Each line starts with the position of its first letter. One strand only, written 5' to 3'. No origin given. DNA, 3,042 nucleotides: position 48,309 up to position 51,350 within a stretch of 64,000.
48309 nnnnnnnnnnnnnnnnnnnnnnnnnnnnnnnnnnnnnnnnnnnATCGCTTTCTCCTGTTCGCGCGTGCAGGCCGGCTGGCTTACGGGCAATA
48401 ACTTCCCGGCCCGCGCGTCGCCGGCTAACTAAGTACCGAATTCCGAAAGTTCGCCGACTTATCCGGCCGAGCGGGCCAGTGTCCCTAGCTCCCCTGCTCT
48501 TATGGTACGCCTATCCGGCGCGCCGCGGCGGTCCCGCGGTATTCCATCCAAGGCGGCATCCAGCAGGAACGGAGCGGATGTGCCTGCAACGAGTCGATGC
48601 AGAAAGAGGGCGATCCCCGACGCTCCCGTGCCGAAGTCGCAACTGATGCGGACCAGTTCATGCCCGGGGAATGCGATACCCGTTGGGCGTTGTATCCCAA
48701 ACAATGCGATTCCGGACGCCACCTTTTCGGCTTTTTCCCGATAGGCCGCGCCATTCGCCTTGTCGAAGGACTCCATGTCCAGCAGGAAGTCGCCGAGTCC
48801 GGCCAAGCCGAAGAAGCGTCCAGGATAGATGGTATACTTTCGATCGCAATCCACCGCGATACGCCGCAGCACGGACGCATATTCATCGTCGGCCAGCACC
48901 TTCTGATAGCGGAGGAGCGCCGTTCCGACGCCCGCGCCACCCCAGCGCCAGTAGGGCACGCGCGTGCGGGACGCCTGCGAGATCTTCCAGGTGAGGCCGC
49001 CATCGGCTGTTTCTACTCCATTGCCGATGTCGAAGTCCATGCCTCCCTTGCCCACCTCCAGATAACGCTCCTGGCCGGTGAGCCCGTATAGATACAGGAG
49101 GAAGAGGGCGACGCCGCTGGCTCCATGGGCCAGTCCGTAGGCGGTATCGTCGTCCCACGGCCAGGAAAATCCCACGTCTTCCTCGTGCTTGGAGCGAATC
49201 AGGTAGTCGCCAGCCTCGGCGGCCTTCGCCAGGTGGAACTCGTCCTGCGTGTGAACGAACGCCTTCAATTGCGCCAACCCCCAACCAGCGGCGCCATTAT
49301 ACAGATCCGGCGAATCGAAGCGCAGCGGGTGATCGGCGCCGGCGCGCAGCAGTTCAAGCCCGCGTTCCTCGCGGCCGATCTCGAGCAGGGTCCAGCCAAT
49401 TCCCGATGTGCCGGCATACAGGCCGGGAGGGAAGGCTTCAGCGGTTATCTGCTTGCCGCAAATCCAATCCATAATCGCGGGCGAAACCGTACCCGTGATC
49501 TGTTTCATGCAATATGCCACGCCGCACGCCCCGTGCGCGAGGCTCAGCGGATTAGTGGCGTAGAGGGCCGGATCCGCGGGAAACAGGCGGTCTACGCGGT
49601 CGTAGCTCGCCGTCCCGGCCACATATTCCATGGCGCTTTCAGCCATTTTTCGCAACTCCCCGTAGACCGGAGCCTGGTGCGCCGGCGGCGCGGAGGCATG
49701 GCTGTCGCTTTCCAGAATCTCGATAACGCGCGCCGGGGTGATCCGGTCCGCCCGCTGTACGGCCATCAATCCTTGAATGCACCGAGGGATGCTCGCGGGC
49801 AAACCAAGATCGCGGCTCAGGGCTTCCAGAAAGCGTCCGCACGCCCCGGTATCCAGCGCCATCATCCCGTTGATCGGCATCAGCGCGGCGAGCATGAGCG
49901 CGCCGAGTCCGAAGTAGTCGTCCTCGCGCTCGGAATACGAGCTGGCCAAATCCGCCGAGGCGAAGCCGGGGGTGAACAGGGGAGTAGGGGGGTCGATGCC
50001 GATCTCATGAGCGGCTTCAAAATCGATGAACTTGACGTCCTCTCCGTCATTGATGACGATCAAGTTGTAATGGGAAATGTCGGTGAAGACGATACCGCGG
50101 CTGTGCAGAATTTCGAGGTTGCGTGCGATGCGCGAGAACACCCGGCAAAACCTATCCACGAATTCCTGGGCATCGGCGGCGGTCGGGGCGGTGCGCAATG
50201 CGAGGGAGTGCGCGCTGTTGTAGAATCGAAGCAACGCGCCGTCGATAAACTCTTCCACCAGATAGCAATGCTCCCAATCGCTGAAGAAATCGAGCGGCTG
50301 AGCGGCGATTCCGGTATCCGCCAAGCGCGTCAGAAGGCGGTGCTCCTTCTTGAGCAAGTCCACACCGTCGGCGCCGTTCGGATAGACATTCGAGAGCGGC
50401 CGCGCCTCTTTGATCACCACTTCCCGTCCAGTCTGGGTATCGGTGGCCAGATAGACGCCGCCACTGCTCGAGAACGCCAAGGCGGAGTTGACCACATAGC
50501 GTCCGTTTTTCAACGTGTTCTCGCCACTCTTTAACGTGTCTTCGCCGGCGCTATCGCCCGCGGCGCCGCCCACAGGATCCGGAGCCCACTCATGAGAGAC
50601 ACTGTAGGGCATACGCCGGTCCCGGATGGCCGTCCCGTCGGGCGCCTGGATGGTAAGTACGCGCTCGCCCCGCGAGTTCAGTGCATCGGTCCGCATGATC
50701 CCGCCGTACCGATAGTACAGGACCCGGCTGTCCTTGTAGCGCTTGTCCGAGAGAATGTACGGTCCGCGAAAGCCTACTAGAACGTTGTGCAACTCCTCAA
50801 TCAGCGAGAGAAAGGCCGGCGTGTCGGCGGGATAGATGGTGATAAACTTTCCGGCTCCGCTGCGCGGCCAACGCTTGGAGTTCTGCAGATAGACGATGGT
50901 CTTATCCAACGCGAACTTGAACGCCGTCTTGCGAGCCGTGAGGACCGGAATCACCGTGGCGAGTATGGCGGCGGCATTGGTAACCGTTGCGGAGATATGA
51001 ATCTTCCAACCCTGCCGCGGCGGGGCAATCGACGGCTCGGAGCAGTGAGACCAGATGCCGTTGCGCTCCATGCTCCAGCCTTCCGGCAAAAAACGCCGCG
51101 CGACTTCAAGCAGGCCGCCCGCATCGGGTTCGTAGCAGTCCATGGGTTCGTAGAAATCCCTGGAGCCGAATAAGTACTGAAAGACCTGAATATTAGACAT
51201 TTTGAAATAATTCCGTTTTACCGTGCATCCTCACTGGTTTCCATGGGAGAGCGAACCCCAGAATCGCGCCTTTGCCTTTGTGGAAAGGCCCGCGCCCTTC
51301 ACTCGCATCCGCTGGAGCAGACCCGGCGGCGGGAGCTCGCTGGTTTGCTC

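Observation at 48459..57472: Compact class III lanthipeptide gene cluster in an Acidobacteriota-like genome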

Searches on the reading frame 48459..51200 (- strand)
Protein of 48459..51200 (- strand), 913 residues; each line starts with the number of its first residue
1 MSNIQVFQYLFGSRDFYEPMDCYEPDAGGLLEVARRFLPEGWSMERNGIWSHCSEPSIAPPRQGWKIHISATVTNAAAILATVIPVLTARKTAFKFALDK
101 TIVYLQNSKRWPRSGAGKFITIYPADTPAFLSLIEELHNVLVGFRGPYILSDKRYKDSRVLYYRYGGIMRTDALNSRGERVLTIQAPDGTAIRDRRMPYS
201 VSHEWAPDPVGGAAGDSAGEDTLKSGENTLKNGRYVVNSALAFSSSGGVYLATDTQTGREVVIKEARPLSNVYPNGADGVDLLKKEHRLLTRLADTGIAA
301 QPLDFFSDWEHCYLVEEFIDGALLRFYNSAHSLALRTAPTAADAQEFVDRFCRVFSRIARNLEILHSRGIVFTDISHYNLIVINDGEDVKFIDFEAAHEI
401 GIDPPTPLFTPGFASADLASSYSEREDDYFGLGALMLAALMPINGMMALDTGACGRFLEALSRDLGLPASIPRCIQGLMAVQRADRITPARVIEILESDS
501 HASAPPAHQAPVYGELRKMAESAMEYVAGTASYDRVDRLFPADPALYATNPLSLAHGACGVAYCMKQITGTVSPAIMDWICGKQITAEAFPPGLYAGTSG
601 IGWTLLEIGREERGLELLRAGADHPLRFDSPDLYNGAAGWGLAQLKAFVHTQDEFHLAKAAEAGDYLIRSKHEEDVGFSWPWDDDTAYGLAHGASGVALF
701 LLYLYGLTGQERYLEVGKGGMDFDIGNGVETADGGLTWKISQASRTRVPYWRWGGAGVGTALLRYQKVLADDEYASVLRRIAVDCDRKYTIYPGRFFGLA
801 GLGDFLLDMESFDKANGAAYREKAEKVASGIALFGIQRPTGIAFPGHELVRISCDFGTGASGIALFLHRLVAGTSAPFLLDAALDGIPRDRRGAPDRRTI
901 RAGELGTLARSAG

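Call 3: search_protein_families(library=pfam, proteins=[window:48459-51200:-], max_evalue=0.01)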
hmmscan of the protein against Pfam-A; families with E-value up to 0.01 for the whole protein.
window:48459-51200:- (913 aa): 4 families
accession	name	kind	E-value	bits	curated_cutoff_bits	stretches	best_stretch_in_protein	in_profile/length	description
PF25816.1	RamC_N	-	1.1e-58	198.4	27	1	32-210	3-179/191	RamC, N-terminal domain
PF05147.19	LANC_like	-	2.2e-21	76.3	23.2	1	593-876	54-343/350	Lanthionine synthetase C-like protein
PF00069.31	Pkinase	-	2.2e-12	47.4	31.7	1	245-440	11-191/263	Protein kinase domain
PF01163.29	RIO1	-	0.0033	17.5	22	1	284-395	56-149/187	RIO domain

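Call 4: search_protein_families(library=ncbifam, proteins=[window:48459-51200:-], max_evalue=0.01)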
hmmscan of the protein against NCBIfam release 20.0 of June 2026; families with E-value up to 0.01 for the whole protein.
window:48459-51200:- (913 aa): 8 families
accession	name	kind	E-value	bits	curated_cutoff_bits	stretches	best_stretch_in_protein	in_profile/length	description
NF038151.1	lanthi_synth_III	equivalog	4.5e-225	749.8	575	1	8-868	3-833/833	class III lanthionine synthetase LanKC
NF038150.1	lanthi_synth_IV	equivalog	1.5e-167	559.5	650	1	42-875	1-848/851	class IV lanthionine synthetase LanL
TIGR03897.1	lanti_2_LanM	subfamily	1.6e-16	59.3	304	1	631-776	692-838/932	type 2 lanthipeptide synthetase LanM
NF033483.0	PknB_PASTA_kin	equivalog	3e-08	33.2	450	1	230-396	4-153/563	Stk1 family PASTA domain-containing Ser/Thr kinase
NF047741.1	antiphage_MADS6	equivalog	2.4e-07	29.7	460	1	231-336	492-591/612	methylation-associated defense system protein kinase MAD6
NF009651.0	PRK13184.1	equivalog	2.1e-05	22.7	839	1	246-398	15-161/932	serine/threonine-protein kinase PknD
TIGR03724.2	arch_bud32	equivalog_domain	0.00034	20.2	125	1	284-395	41-129/193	KEOPS complex kinase/ATPase Bud32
NF058632.1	SerThrKinPrkT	equivalog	0.0016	17.5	280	0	357-398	125-166/322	serine/threonine protein kinase PrkT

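Call 7: find_related_loci(query=window:48459-51200:-, collection=genome_contigs, flank=10000)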
Query window:48459-51200:- (913 aa) in genome_contigs; peptide patterns used: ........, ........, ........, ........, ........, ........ (x = any residue, [..] = any of these).
60 stretches matched a pattern, but none encodes a relative of the query by tblastn (E <= 1e-3).

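Call 8: find_homologous_proteins(query=window:48459-51200:-, max_evalue=1e-20)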
Query window:48459-51200:- (913 aa): 1014 proteins with E <= 1e-20 among 8000 candidates; the best 120 are listed.
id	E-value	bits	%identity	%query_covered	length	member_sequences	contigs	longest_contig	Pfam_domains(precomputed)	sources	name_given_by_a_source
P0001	0.0e+0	1450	99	70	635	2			PF00069.32,PF25816.2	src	-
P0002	0.0e+0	1013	51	97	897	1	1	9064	PF00069.32,PF25816.2,PF05147.20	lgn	-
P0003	4.7e-296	1003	51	97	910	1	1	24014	PF00069.32,PF25816.2,PF05147.20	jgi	jgi:serine/threonine protein kinase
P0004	6.2e-291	986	50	96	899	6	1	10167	PF00069.32,PF25816.2,PF05147.20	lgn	-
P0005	1.9e-287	974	48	97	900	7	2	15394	PF00069.32,PF25816.2,PF05147.20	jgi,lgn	jgi:serine/threonine protein kinase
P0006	1.0e-284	965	50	97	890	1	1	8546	PF00069.32,PF25816.2,PF05147.20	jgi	jgi:serine/threonine protein kinase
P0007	5.2e-284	963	49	96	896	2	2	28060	PF00069.32,PF25816.2,PF05147.20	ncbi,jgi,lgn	jgi:serine/threonine protein kinase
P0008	6.5e-284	963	51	95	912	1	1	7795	PF00069.32,PF25816.2,PF05147.20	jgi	jgi:serine/threonine protein kinase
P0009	1.3e-283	962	48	97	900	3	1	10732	PF00069.32,PF25816.2,PF05147.20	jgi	jgi:serine/threonine protein kinase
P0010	6.3e-283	959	49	96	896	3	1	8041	PF00069.32,PF25816.2,PF05147.20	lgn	-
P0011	4.7e-282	957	50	96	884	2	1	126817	PF00069.32,PF25816.2,PF01163.29,PF05147.20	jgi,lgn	jgi:hypothetical protein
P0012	2.3e-279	948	48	96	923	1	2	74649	PF00069.32,PF25816.2,PF05147.20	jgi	jgi:hypothetical protein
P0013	9.1e-278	942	50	96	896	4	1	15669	PF00069.32,PF25816.2,PF01163.29,PF05147.20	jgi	jgi:serine/threonine protein kinase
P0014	1.2e-277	942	49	96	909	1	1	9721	PF00069.32,PF25816.2,PF01163.29,PF05147.20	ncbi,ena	ncbi:MAG TPA: class III lanthionine synthetase LanKC [Thermoanaerobaculia bacterium]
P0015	1.4e-277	942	50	96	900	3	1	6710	PF00069.32,PF25816.2,PF01163.29,PF05147.20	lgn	-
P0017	7.6e-275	933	49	96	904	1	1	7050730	PF00069.32,PF25816.2,PF05147.20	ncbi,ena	-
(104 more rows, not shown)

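Call 10: find_related_loci(query=A1, collection=genome_contigs, flank=10000)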
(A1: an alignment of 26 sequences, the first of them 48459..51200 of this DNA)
Query A1 (913 aa) in genome_contigs; peptide patterns used: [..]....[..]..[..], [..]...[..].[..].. (x = any residue, [..] = any of these).
599 stretches matched a pattern (row limit reached: there are more); 589 encode a relative of the query (tblastn E <= 1e-3); the best 80 are kept; 80 distinct loci.
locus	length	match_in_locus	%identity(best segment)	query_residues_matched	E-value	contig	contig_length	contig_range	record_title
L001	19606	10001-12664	46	9-886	0e+0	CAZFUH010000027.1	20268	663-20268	MAG TPA_asm: uncultured Rhodanobacteraceae bacterium isolate SRP072547_co1_288 genome assembly, contig: NODE_4056_length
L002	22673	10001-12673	45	7-896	0e+0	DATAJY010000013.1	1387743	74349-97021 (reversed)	MAG TPA_asm: Thermoanaerobaculia bacterium isolate SMAG_U6924 k141_46873, whole genome shotgun sequence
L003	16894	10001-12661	44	15-906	0e+0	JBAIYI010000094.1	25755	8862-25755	MAG: Terriglobales bacterium isolate bin_71_1 c_000000206080, whole genome shotgun sequence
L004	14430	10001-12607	44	9-882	0e+0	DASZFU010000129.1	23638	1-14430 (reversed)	MAG TPA_asm: Candidatus Angelobacter sp. isolate SMAG_U6530 k141_3933521, whole genome shotgun sequence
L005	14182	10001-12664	43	16-909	0e+0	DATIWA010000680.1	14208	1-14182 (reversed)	MAG TPA_asm: Candidatus Limnocylindrales bacterium isolate SMAG_U16021 k141_1160040, whole genome shotgun sequence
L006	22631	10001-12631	44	1-882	0e+0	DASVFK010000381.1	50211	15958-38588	MAG TPA_asm: Candidatus Angelobacter sp. isolate SMAG_U2087 k141_1110243, whole genome shotgun sequence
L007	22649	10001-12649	43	7-888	0e+0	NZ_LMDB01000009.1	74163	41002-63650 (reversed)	Duganella sp. Root336D2 contig_17, whole genome shotgun sequence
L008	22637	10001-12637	43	1-885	0e+0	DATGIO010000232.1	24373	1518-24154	MAG TPA_asm: Candidatus Angelobacter sp. isolate SMAG_U9809 k141_717504, whole genome shotgun sequence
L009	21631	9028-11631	43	13-885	0e+0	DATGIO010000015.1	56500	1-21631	MAG TPA_asm: Candidatus Angelobacter sp. isolate SMAG_U9809 k141_109690, whole genome shotgun sequence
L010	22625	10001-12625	43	15-884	0e+0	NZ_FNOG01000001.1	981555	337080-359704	Lysobacter enzymogenes strain ATCC 29487, whole genome shotgun sequence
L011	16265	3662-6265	45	9-882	0e+0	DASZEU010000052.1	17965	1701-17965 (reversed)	MAG TPA_asm: Candidatus Angelobacter sp. isolate SMAG_U6502 k141_4969708, whole genome shotgun sequence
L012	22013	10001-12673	43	1-890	0e+0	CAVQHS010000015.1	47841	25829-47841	MAG: uncultured Acidobacteriaceae bacterium isolate MFD09567.bin.1.71 genome assembly, contig: contig_58451, whole genom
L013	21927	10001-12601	43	14-886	0e+0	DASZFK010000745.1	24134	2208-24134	MAG TPA_asm: Candidatus Angelobacter sp. isolate SMAG_U6520 k141_2323658, whole genome shotgun sequence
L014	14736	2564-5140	41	5-870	0e+0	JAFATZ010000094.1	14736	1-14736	MAG: Ktedonobacteraceae bacterium isolate CP_BM_ER_R9_25 BM_ER_R9_k147_3538395, whole genome shotgun sequence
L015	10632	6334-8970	39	9-888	0e+0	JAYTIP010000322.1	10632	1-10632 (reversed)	MAG: Elusimicrobiota bacterium isolate GFS_2774 GFS_2774_321, whole genome shotgun sequence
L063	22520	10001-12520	34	42-888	2e-115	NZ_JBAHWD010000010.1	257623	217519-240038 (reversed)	Nonomuraea sp. LPB2021202275-12-8 10, whole genome shotgun sequence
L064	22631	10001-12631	30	9-881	5e-113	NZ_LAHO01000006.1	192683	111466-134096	Arsukibacterium ikkense strain GCM72 contig_15, whole genome shotgun sequence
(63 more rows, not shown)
